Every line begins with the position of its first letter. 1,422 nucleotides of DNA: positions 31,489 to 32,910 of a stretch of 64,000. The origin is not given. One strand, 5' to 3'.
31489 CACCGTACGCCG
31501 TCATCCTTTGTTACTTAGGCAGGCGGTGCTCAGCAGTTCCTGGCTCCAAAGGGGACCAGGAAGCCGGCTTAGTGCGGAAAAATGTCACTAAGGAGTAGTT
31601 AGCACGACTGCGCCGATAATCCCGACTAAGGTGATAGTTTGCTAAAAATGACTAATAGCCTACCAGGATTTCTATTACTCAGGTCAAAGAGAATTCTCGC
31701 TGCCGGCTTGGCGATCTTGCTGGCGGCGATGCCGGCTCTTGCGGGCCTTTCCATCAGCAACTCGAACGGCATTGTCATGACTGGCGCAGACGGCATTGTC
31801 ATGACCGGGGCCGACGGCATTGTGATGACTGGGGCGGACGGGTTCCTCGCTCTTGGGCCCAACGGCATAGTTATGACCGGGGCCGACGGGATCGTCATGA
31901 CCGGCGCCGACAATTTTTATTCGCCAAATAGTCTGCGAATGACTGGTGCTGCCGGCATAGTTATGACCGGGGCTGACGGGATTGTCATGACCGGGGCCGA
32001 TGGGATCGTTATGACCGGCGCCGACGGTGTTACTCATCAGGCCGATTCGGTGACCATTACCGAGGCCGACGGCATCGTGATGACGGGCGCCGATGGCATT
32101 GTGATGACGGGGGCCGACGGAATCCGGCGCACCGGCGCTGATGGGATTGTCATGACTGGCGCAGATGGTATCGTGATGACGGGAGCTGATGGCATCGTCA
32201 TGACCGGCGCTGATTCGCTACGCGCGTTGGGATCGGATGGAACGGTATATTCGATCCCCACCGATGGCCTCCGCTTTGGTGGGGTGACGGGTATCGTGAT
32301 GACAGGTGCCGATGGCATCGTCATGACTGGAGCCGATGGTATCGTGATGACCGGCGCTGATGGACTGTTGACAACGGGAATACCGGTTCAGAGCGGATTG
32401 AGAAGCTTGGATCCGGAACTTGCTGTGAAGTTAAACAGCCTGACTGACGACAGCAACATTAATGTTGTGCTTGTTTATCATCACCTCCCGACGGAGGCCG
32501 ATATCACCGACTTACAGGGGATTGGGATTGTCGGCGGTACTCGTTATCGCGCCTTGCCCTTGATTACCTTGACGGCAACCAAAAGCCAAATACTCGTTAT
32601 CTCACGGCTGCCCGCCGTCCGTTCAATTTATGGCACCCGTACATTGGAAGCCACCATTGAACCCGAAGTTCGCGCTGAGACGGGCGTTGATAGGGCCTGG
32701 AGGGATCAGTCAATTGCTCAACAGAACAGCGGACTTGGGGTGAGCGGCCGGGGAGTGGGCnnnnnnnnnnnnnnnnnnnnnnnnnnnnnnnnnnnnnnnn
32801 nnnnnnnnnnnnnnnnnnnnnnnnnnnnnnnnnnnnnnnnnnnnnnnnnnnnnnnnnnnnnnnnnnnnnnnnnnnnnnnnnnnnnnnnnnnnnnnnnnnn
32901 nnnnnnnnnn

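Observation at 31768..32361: Sixteen perfect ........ octapeptide repeats conserved at protein level despite synonymous DNA divergence, at the N-terminus of an SLH-anchored S8 protease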

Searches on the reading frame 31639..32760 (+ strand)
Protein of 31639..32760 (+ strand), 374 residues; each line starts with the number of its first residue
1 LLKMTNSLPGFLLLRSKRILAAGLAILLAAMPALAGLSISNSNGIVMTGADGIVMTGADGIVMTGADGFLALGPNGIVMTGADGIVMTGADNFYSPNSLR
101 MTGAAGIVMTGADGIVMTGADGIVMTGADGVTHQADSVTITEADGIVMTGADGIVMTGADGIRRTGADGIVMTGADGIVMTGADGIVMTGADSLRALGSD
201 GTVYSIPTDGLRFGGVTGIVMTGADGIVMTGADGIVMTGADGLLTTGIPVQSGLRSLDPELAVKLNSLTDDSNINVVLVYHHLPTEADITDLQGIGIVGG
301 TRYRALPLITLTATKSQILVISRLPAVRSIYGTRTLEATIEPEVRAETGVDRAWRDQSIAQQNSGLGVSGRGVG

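Call 11: find_related_loci(query=window:31639-32760:+, collection=genome_contigs, flank=6000)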
Query window:31639-32760:+ (374 aa) in genome_contigs; peptide patterns used: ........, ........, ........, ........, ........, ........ (x = any residue, [..] = any of these).
189 stretches matched a pattern; 72 encode a relative of the query (tblastn E <= 1e-3); 68 distinct loci.
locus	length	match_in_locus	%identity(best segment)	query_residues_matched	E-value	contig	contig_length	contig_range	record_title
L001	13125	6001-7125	77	1-374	0e+0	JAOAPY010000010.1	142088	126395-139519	MAG: Acidobacteria bacterium isolate RYN_26 scaffold_1196734, whole genome shotgun sequence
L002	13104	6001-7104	77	9-374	8e-179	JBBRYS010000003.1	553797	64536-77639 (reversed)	MAG: Pyrinomonadales bacterium isolate La5_metabat2.134 La5_metabat2.134_K_1055681_L_553797_cov_28.6261, whole genome sh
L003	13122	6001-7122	70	1-373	7e-162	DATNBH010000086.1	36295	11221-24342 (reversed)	MAG TPA_asm: Pyrinomonadaceae bacterium isolate SMAG_U11183 k141_1787211, whole genome shotgun sequence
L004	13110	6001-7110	69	12-373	8e-159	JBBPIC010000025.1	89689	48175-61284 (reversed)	MAG: Acidobacteriota bacterium isolate BPF2-06-08_bin_1 NODE_25_length_89689_cov_36.247417, whole genome shotgun sequenc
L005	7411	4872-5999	69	5-373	6e-158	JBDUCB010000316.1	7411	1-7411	MAG: bacterium isolate cluster4_bin.37 NODE_32506_length_7411_cov_5.578303, whole genome shotgun sequence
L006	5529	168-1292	69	1-373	1e-159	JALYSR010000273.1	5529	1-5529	MAG: Acidobacteriota bacterium isolate LIV bin9 SD1460-62_k127_449565, whole genome shotgun sequence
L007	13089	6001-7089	71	12-373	3e-157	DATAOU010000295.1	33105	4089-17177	MAG TPA_asm: Pyrinomonadaceae bacterium isolate SMAG_U7053 k141_2041064, whole genome shotgun sequence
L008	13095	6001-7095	71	10-373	8e-157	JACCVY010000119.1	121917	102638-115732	MAG: Blastocatellia bacterium isolate MGR_bin138 SD2897-2912_k127_4301920, whole genome shotgun sequence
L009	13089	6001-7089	71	12-373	2e-156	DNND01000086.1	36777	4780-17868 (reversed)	MAG TPA_asm: Blastocatellia bacterium isolate UBA11741 contig_401, whole genome shotgun sequence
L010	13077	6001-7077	70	15-373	2e-156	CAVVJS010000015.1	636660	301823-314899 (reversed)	MAG: Pyrinomonadaceae bacterium isolate MFD09212.bin.1.138 genome assembly, contig: contig_9473, whole genome shotgun se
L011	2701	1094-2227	68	12-373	2e-165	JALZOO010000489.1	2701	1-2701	MAG: Acidobacteriota bacterium isolate SVA bin3 SD1478-80_k127_1331993, whole genome shotgun sequence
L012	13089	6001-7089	71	12-373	6e-156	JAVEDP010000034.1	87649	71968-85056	MAG: Pyrinomonadaceae bacterium isolate BP_18 scaffold_1611143, whole genome shotgun sequence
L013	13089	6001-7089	70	12-373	3e-155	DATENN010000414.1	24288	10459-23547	MAG TPA_asm: Pyrinomonadaceae bacterium isolate SMAG_U8970 k141_1170126, whole genome shotgun sequence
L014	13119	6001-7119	68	1-373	5e-155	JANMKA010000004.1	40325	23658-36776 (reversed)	MAG: Blastocatellia bacterium isolate OTE_64_metabat_267 OTE_64_k141_4353055, whole genome shotgun sequence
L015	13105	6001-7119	69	1-373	8e-155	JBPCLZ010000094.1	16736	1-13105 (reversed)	MAG: Pyrinomonadaceae bacterium isolate TH_ant_mag_91 S1Ck127_6104260_flag_0_multi_117.0000_len_16736, whole genome shot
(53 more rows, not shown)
